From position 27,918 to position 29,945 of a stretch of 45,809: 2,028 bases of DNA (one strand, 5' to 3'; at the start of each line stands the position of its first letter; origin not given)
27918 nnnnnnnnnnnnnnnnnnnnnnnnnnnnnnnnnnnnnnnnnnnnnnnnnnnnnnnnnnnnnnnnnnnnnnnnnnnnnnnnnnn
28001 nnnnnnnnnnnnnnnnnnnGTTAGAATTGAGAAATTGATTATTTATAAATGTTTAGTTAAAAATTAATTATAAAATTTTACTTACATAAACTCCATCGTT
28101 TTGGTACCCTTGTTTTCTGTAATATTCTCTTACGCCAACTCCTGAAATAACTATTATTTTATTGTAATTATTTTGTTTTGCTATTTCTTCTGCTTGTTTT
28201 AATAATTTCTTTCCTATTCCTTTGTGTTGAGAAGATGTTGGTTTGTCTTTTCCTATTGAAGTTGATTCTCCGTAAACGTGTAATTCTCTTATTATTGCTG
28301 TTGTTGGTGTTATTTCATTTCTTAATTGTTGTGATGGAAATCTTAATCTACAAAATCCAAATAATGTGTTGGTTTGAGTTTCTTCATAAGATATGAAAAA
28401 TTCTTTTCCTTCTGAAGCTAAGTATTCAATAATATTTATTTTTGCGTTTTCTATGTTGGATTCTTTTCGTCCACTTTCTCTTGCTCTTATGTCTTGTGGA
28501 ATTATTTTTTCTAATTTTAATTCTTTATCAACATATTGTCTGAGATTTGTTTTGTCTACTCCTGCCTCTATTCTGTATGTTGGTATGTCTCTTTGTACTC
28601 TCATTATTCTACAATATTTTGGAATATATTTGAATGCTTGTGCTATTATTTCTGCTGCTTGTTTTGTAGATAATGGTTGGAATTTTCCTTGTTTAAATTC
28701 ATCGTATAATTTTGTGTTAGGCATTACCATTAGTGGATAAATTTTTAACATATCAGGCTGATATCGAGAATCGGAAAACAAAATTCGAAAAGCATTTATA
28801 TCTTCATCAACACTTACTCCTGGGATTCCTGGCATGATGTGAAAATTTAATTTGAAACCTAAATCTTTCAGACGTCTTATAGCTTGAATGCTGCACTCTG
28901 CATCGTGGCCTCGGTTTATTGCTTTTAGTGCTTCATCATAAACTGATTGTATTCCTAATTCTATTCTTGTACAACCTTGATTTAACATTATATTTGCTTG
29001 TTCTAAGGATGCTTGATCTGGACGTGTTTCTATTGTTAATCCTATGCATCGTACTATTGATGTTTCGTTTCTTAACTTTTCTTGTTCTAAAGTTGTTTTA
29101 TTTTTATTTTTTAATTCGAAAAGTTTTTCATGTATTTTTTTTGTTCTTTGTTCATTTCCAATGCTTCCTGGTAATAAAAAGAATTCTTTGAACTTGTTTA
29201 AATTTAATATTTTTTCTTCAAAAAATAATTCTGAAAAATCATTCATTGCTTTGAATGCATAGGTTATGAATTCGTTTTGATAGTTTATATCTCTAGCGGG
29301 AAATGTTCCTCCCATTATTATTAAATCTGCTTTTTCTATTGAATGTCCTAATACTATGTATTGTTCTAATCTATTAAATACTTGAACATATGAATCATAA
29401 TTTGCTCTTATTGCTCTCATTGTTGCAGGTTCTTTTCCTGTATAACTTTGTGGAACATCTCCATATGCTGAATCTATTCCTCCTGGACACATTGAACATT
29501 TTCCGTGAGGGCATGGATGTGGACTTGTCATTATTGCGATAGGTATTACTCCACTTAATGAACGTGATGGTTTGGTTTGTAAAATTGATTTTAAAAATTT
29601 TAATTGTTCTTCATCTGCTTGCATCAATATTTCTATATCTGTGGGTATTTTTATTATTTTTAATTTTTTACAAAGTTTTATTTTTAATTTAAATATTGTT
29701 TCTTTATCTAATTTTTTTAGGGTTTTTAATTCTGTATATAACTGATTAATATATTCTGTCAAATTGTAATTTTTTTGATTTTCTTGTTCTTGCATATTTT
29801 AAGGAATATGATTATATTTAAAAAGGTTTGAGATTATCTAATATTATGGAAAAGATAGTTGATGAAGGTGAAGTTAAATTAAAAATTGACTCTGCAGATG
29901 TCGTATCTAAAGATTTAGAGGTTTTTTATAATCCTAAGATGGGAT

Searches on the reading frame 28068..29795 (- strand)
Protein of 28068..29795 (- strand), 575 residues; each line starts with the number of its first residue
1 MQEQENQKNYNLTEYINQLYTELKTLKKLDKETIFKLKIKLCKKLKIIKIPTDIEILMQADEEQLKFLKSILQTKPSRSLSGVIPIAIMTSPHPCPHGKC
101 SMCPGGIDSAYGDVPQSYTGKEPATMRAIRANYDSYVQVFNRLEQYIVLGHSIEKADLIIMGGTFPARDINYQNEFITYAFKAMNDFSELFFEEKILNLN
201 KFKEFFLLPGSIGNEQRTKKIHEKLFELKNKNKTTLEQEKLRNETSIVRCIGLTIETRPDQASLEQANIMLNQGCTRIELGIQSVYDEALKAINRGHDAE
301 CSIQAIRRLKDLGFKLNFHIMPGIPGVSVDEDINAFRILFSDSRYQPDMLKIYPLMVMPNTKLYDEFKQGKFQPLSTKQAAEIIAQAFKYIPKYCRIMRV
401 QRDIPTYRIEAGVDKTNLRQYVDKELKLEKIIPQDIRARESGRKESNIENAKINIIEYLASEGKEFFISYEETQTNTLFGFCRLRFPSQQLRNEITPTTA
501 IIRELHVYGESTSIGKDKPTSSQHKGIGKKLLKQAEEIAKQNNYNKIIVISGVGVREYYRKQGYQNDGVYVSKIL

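Call 24: search_protein_families(library=pfam, proteins=[window:28068-29795:-], max_evalue=0.001)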
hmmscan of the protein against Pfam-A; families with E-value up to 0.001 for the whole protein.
window:28068-29795:- (575 aa): 6 families
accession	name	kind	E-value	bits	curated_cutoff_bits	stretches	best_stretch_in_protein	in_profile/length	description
PF16199.10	Radical_SAM_C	-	2.1e-21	76.2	31.9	1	347-427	1-84/85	Radical_SAM C-terminal domain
PF04055.27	Radical_SAM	-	2.1e-15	57.7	29.5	1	220-331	61-158/166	Radical SAM superfamily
PF00583.31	Acetyltransf_1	-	1.1e-06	29.3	20.7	1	457-564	26-116/116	Acetyltransferase (GNAT) family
PF23613.1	ELP3_N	-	1.1e-06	28.9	27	1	15-79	4-69/70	ELP3 N-terminal domain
PF13673.13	Acetyltransf_10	-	3.4e-05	24.2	23.6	1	522-568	63-111/128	Acetyltransferase (GNAT) domain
PF13508.13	Acetyltransf_7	-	8.3e-05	23.3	27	1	522-565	40-83/84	Acetyltransferase (GNAT) domain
